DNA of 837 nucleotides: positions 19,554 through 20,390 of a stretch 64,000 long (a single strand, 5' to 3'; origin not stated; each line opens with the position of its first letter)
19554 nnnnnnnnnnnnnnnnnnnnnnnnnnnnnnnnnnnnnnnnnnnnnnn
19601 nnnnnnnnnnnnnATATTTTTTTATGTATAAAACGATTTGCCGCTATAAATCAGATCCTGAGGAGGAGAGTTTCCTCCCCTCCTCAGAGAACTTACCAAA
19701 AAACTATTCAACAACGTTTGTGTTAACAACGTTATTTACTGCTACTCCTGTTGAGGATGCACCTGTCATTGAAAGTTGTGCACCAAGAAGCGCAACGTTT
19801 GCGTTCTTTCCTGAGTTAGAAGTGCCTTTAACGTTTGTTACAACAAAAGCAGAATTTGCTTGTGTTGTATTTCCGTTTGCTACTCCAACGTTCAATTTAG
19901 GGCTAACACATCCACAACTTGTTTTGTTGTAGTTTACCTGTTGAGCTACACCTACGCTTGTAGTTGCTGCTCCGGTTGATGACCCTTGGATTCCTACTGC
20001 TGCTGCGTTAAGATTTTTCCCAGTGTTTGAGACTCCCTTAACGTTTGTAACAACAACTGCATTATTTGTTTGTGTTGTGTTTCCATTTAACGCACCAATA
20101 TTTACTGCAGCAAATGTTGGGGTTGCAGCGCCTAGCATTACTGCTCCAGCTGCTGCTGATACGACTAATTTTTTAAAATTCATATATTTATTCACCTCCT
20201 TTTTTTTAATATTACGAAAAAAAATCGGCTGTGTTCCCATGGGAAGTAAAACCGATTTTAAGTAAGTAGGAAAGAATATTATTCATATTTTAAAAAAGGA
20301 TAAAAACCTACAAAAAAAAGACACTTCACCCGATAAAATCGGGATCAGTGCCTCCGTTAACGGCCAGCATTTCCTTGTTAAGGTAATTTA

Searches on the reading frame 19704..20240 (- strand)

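Call 6: search_protein_families(library=pfam, proteins=[window:19704-20240:-], max_evalue=0.001)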
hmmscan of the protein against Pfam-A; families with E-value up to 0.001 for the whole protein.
window:19704-20240:- (178 aa): 0 families

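Call 60: search_protein_families(library=pfam, proteins=[window:19704-20240:-], max_evalue=0.1)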
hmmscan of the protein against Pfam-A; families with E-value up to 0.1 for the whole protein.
window:19704-20240:- (178 aa): 2 families
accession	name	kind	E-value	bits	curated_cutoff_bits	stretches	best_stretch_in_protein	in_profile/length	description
PF25538.1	DUF7922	-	0.048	14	25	1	44-104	61-123/136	Domain of unknown function (DUF7922)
PF08953.17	DUF1899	-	0.079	13.2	20.7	1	8-52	8-52/66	Domain of unknown function (DUF1899)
